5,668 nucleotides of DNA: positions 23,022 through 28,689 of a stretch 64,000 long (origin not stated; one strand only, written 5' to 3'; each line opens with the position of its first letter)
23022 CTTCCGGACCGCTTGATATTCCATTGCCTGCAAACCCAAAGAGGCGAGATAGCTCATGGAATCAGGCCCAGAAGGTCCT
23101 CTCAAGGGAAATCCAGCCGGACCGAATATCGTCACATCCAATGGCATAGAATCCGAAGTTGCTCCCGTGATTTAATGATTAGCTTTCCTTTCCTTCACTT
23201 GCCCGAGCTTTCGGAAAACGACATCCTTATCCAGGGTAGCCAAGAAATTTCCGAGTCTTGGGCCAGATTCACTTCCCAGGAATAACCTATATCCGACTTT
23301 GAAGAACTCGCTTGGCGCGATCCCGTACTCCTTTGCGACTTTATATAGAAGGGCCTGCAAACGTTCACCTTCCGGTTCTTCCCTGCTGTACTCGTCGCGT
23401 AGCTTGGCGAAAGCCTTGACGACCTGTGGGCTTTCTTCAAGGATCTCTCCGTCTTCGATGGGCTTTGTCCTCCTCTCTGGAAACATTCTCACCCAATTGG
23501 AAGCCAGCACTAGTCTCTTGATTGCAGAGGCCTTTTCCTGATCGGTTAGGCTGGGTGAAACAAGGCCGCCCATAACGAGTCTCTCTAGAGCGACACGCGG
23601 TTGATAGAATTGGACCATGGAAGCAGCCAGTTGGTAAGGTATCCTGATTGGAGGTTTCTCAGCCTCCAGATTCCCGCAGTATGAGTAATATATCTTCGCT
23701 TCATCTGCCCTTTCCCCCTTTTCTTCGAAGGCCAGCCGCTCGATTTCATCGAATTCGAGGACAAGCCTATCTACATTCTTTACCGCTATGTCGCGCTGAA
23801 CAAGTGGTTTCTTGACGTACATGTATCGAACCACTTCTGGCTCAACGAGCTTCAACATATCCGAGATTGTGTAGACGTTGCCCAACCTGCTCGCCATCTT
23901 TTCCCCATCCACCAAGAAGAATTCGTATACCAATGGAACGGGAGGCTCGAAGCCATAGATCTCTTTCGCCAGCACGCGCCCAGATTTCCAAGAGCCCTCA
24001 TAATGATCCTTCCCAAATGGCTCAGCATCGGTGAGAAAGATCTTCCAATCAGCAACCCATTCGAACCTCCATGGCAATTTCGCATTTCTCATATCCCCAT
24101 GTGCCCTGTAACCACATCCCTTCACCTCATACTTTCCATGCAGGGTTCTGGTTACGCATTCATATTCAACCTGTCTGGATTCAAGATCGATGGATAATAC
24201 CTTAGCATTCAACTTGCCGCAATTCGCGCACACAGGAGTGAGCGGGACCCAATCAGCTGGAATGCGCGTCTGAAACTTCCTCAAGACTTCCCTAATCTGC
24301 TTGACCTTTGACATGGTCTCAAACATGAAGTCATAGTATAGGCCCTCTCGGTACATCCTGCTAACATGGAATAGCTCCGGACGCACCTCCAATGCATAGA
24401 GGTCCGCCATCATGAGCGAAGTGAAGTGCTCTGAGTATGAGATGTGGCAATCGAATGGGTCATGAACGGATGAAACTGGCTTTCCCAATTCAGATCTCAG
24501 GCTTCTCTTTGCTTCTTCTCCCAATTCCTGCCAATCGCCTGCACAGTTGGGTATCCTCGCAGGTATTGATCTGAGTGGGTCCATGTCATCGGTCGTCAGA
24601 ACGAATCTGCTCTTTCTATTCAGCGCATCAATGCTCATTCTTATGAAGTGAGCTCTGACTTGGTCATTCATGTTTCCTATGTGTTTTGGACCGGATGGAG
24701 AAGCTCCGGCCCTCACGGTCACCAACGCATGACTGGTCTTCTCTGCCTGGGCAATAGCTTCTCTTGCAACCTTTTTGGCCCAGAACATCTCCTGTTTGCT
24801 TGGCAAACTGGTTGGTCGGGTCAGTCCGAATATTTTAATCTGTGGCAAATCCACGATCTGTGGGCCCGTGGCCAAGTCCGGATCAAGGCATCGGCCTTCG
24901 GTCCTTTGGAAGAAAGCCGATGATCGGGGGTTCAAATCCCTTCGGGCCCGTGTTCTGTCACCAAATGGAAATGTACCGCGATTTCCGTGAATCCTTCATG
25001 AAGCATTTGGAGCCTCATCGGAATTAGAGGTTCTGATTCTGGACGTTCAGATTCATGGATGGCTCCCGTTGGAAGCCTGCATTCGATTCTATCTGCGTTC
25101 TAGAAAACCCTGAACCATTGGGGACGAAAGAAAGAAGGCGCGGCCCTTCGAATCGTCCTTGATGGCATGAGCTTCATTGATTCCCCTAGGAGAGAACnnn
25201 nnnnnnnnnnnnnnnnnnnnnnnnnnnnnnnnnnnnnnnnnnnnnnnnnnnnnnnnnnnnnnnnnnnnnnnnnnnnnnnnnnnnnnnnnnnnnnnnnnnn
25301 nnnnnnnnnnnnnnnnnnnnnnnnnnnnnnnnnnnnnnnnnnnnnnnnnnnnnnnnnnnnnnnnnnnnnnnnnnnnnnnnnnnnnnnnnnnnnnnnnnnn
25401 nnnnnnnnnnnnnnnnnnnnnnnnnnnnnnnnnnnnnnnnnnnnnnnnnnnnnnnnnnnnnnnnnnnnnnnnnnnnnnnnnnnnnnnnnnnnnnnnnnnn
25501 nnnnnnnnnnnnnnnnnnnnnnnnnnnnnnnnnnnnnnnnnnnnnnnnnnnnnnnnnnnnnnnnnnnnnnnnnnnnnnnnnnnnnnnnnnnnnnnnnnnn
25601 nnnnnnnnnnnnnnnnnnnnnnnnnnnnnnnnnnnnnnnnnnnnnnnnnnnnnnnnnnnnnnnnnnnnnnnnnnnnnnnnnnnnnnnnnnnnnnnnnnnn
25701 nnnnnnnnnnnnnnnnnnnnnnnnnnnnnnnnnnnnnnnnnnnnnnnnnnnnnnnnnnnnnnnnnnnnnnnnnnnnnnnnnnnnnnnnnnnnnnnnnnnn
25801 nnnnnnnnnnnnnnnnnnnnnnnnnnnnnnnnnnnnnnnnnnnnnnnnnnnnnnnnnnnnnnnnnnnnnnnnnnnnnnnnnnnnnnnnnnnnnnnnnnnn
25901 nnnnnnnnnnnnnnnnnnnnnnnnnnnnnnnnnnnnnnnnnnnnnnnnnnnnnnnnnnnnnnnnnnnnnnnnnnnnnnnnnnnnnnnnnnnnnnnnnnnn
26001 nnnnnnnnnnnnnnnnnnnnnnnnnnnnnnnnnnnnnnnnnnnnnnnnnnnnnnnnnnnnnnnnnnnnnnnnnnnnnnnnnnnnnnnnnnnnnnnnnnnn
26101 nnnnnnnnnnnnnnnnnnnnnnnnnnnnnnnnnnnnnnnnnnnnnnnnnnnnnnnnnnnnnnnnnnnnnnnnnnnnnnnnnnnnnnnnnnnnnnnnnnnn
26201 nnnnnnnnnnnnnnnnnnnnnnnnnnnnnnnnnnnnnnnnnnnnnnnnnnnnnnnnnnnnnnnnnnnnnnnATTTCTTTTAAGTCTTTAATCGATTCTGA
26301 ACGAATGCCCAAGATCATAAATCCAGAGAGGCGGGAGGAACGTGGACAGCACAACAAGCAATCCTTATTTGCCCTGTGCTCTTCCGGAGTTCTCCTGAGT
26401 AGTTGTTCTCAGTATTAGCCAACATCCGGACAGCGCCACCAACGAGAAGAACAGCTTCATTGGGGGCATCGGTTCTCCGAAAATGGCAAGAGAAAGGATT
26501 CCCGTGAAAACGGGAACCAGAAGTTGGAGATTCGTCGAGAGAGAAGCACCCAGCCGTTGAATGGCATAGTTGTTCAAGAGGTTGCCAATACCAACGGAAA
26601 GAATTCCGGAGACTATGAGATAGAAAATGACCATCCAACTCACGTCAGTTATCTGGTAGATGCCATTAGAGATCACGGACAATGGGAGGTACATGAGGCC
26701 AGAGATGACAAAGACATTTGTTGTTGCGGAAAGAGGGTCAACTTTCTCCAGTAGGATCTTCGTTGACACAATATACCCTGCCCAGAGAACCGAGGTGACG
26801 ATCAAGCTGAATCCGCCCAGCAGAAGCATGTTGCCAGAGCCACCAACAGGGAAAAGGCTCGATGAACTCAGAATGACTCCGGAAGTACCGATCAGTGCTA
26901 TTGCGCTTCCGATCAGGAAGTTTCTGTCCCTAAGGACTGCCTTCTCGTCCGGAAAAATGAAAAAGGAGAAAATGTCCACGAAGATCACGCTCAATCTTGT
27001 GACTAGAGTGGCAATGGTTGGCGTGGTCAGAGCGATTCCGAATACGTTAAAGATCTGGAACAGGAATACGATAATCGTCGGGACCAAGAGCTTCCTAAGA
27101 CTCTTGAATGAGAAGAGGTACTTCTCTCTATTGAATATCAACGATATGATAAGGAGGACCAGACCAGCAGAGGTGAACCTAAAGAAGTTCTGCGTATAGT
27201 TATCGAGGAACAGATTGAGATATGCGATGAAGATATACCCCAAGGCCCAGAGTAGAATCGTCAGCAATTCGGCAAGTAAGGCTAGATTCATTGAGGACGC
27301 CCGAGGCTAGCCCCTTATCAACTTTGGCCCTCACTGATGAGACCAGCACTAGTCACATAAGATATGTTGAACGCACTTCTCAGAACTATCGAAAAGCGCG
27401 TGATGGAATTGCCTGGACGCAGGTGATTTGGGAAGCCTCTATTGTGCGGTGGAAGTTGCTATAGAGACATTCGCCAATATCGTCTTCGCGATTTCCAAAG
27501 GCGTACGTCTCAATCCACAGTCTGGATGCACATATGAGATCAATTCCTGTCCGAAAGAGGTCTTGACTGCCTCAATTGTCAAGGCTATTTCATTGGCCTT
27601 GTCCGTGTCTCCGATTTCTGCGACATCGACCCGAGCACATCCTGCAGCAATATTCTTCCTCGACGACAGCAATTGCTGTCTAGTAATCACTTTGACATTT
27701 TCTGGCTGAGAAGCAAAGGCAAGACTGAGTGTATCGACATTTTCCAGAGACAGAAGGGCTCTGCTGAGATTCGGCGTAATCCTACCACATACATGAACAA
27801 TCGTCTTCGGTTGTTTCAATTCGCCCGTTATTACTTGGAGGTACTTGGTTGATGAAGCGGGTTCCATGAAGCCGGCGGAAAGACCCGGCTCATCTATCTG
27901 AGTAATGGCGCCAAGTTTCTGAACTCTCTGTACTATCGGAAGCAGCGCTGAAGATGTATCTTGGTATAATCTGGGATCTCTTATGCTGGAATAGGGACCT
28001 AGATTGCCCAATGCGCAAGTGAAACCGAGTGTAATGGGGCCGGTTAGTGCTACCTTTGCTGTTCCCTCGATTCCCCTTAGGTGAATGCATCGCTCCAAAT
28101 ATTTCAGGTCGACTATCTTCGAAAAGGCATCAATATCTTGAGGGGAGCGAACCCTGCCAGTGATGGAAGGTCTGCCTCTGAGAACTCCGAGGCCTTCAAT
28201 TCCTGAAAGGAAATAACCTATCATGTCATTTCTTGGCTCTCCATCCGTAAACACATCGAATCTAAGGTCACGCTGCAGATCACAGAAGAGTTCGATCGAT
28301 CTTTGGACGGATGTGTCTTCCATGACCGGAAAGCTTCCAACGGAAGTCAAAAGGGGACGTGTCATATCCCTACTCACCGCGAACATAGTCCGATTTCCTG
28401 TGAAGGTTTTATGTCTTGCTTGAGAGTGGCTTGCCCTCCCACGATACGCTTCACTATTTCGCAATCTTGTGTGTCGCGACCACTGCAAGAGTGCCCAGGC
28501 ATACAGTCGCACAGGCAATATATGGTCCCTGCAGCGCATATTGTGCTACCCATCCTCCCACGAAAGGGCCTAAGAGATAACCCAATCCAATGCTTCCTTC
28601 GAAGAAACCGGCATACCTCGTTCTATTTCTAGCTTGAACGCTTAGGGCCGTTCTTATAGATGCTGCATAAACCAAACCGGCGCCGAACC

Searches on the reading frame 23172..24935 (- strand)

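Call 18: search_protein_families(library=pfam, proteins=[window:23172-24935:-])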
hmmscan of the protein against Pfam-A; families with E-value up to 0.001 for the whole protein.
window:23172-24935:- (587 aa): 2 families
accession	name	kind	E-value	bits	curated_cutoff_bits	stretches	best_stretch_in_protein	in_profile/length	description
PF01921.24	tRNA-synt_1f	-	3.9e-84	283.1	27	1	51-416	2-354/360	tRNA synthetases class I (K)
PF01406.26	tRNA-synt_1e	-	0.00016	21.6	27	1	339-375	246-282/301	tRNA synthetases class I (C) catalytic domain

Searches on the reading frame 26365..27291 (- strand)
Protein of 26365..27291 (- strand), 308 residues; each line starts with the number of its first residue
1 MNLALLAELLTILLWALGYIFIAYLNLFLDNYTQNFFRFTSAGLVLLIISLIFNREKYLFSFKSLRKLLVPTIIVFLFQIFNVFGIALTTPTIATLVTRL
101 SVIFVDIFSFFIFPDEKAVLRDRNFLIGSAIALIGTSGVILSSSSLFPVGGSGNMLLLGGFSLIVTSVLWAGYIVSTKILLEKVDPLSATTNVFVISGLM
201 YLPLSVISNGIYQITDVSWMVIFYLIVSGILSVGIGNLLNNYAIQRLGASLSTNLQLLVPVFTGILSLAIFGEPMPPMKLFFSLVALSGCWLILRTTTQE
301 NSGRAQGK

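Call 18: search_protein_families(library=pfam, proteins=[window:26365-27291:-])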
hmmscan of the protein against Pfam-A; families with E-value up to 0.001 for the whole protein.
window:26365-27291:- (308 aa): 1 family
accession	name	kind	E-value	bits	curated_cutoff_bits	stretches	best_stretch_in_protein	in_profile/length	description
PF00892.27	EamA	-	1.4e-29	103.5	28.2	2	159-294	3-134/135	EamA-like transporter family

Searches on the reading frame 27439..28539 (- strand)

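Call 18: search_protein_families(library=pfam, proteins=[window:27439-28539:-])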
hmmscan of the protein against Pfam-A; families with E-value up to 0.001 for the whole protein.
window:27439-28539:- (366 aa): 1 family
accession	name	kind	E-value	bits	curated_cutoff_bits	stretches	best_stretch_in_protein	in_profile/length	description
PF01717.24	Meth_synt_2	-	4.6e-18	66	21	1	77-360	35-320/324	Cobalamin-independent synthase, Catalytic domain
